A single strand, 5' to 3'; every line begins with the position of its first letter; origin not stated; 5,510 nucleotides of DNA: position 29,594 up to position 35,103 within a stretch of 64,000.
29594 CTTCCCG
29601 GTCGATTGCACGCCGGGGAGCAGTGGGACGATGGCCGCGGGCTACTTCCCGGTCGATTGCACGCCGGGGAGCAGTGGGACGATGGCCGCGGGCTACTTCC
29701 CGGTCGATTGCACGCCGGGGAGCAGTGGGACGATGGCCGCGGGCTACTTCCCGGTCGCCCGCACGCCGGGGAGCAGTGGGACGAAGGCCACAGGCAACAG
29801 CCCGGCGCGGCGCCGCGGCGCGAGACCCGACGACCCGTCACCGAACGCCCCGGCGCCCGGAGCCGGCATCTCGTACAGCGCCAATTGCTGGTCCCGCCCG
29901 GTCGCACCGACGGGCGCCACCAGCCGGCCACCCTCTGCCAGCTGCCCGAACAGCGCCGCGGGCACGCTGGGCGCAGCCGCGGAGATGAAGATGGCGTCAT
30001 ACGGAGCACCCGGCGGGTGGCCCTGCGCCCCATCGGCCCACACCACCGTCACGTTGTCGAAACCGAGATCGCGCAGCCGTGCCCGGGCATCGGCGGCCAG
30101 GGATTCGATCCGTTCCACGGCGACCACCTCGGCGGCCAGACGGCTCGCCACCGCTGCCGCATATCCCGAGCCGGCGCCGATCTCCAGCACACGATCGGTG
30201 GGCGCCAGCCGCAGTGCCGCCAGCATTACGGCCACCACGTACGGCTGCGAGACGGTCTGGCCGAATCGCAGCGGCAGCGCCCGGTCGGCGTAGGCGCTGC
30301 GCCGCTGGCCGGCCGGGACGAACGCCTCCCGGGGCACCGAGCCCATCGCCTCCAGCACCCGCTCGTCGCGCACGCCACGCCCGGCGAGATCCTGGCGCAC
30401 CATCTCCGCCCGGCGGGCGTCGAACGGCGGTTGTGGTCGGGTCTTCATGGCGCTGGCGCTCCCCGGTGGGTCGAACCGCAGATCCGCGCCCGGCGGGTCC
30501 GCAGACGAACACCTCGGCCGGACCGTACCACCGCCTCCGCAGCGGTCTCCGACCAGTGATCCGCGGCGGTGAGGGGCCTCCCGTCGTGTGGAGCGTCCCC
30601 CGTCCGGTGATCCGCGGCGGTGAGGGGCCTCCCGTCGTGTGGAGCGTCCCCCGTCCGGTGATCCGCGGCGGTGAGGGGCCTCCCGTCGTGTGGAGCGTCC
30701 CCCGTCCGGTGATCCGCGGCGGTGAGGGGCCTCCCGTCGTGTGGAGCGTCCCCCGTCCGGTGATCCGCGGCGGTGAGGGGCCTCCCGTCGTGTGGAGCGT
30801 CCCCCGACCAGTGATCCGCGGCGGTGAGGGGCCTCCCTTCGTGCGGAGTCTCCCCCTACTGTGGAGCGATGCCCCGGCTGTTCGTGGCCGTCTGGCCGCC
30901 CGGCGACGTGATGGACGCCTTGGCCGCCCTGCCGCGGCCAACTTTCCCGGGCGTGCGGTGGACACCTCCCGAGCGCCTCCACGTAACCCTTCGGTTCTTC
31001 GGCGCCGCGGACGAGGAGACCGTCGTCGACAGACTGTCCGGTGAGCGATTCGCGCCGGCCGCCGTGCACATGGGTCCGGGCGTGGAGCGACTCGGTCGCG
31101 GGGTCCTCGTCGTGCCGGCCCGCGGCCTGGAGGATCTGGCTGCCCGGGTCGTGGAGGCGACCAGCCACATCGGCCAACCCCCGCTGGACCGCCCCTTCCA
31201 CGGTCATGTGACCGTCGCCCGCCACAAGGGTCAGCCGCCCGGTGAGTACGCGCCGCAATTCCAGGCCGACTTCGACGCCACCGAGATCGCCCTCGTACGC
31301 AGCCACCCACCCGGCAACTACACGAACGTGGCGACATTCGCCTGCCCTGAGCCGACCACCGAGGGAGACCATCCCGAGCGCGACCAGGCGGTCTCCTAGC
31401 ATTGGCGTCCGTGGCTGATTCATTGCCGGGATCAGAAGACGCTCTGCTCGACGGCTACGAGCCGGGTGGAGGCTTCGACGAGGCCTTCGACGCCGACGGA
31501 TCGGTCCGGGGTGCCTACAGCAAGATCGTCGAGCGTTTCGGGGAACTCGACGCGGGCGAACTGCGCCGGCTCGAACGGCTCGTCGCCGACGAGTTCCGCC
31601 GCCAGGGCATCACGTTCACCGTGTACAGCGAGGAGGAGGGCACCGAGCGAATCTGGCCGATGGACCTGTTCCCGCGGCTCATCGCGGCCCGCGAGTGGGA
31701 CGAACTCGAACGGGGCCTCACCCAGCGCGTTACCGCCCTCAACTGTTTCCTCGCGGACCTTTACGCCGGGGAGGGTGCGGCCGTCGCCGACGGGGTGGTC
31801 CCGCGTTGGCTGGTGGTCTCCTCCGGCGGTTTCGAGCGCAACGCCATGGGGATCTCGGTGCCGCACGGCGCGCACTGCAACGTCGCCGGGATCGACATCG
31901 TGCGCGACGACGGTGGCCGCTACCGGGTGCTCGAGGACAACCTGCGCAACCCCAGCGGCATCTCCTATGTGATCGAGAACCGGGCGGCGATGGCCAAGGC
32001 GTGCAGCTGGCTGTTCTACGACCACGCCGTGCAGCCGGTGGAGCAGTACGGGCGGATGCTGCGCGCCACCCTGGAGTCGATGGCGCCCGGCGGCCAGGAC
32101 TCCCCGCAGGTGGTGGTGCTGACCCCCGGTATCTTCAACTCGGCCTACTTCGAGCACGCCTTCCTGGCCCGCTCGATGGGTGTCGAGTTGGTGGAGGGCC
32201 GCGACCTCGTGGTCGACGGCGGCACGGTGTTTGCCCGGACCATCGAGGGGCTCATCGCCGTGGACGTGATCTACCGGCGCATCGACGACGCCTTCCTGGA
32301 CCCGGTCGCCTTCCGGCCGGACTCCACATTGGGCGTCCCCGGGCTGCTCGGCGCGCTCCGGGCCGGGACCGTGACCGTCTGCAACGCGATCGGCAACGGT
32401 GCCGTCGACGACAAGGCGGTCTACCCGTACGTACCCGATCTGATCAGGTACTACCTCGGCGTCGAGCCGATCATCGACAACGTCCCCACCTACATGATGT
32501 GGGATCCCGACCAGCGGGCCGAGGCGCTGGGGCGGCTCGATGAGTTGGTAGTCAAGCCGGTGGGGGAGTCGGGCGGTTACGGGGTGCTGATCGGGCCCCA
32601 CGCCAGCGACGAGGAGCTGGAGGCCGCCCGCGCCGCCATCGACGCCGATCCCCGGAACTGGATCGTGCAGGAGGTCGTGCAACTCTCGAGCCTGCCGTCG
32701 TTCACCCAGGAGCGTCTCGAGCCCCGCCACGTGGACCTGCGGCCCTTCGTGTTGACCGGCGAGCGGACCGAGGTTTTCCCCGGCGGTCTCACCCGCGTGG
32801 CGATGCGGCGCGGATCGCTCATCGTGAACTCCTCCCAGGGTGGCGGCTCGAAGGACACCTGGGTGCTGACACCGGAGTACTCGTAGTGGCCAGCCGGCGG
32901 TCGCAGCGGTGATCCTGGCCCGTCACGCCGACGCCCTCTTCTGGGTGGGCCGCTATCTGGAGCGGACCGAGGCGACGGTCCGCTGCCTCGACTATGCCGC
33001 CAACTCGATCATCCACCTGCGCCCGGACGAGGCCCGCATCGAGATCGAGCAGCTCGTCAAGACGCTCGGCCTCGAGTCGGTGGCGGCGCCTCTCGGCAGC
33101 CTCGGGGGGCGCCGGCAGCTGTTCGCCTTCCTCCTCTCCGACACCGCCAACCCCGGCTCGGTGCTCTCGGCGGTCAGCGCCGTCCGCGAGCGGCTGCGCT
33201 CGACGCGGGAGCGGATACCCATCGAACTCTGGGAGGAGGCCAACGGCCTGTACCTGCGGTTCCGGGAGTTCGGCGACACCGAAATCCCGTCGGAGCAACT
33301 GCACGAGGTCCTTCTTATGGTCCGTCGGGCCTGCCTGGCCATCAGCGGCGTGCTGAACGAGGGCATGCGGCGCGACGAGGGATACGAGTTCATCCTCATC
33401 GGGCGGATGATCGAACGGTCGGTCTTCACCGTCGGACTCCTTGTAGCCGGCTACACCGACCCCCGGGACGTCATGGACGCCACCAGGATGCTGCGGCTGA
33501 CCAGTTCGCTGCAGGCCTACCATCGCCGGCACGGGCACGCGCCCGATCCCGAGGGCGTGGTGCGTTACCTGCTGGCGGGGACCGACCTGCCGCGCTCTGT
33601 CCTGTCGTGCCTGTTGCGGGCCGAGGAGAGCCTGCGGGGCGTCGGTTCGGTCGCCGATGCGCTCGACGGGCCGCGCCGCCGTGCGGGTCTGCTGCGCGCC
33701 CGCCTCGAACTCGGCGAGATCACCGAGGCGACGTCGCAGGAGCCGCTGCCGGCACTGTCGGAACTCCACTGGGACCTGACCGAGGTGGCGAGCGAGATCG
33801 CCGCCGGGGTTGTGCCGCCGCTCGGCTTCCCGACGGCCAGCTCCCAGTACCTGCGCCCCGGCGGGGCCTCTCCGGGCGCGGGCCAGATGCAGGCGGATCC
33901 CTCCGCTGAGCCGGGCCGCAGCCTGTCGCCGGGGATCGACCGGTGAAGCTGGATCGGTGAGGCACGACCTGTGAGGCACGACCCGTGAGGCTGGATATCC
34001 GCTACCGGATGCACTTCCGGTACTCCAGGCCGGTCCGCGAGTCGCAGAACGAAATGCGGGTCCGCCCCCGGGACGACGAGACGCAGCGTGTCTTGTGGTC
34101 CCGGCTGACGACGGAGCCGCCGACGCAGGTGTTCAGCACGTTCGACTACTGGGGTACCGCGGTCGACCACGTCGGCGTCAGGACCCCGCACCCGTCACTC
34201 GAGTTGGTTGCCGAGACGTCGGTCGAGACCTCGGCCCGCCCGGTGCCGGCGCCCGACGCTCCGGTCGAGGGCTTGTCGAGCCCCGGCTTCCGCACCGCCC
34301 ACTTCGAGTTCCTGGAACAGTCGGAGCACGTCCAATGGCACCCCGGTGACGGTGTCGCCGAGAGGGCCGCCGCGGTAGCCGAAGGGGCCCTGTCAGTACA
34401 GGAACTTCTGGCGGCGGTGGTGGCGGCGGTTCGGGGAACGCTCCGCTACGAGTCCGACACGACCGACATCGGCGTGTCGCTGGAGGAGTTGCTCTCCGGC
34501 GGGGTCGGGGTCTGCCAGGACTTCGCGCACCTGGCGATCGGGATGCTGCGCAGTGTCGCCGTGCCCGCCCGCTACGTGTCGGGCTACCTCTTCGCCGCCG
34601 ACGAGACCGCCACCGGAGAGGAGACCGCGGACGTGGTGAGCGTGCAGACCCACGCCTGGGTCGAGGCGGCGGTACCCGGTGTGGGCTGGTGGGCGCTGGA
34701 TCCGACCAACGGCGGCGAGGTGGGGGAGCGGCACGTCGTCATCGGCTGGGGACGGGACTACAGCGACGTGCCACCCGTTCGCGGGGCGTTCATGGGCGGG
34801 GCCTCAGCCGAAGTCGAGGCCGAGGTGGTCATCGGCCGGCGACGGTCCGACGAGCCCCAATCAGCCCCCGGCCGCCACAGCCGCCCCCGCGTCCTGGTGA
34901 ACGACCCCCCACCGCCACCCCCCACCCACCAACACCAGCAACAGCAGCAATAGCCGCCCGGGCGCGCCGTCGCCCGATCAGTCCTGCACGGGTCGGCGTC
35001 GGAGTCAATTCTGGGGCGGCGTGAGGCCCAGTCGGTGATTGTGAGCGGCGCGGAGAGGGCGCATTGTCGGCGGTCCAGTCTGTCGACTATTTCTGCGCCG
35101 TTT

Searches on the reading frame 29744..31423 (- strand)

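Call 6: search_protein_families(library=pfam, proteins=[window:29744-31423:-])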
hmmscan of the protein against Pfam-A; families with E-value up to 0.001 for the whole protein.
window:29744-31423:- (559 aa): 6 families
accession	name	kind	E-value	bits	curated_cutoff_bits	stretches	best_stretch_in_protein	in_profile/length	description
PF01135.25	PCMT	-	6.6e-56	189.8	20.3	1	339-518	4-185/210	Protein-L-isoaspartate(D-aspartate) O-methyltransferase (PCMT)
PF13649.12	Methyltransf_25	-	4e-07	31.1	27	1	412-487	1-77/97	Methyltransferase domain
PF00398.26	RrnaAD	-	2.3e-05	24.1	24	1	394-469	16-89/263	Ribosomal RNA adenine dimethylase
PF13847.12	Methyltransf_31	-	8.6e-05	22.7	27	1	410-481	5-81/145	Methyltransferase domain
PF08242.18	Methyltransf_12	-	0.00024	22.2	30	1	413-482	1-73/98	Methyltransferase domain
PF08241.18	Methyltransf_11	-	0.00039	21.5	21.2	1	413-489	1-74/95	Methyltransferase domain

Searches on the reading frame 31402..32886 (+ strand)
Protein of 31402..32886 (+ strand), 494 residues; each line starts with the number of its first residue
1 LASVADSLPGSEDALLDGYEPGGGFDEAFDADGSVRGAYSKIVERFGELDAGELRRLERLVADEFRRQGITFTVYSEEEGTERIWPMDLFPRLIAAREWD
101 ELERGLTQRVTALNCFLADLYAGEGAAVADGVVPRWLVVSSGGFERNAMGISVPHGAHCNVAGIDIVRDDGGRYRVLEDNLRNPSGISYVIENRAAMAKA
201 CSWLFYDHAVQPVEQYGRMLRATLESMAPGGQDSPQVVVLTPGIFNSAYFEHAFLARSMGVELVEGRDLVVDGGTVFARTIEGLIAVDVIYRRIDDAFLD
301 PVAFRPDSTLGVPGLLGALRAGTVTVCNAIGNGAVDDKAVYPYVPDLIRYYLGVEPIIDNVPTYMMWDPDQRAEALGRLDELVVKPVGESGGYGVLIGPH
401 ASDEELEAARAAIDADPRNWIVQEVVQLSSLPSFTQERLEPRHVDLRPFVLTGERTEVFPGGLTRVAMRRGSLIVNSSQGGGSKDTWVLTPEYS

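Call 6: search_protein_families(library=pfam, proteins=[window:31402-32886:+])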
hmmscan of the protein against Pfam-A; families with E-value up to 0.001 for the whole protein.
window:31402-32886:+ (494 aa): 2 families
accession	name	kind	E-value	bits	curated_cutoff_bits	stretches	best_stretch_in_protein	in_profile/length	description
PF14403.11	CP_ATPgrasp_2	-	6e-154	513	32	1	91-467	1-374/374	Circularly permuted ATP-grasp type 2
PF04174.18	CP_ATPgrasp_1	-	1.6e-136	455.1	23.1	1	91-423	1-332/332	A circularly permuted ATPgrasp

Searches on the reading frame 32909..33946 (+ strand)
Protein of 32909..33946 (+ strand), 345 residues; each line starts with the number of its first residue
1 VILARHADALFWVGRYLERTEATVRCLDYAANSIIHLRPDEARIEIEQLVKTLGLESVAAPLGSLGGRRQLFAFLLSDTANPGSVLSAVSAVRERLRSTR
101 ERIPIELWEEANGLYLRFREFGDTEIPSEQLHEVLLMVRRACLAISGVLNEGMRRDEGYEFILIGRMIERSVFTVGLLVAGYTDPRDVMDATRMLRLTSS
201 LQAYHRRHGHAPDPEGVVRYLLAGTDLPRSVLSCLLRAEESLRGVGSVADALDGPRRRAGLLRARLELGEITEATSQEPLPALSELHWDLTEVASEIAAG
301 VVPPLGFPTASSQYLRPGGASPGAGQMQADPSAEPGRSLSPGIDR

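Call 6: search_protein_families(library=pfam, proteins=[window:32909-33946:+])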
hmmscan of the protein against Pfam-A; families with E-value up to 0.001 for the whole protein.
window:32909-33946:+ (345 aa): 1 family
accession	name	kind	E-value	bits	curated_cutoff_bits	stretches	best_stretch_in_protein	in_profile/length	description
PF04168.17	Alpha-E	-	1.4e-63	215.8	20.8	1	3-298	2-290/294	A predicted alpha-helical domain with a conserved ER motif.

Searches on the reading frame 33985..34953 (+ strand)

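Call 6: search_protein_families(library=pfam, proteins=[window:33985-34953:+])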
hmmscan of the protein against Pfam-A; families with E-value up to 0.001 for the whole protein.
window:33985-34953:+ (322 aa): 2 families
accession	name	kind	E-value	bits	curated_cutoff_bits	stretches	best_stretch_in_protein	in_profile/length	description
PF01841.26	Transglut_core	-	1.4e-20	74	23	1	128-240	4-108/108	Transglutaminase-like superfamily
PF08379.15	Bact_transglu_N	-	3e-18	66.8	27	1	3-81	1-80/80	Bacterial transglutaminase-like N-terminal region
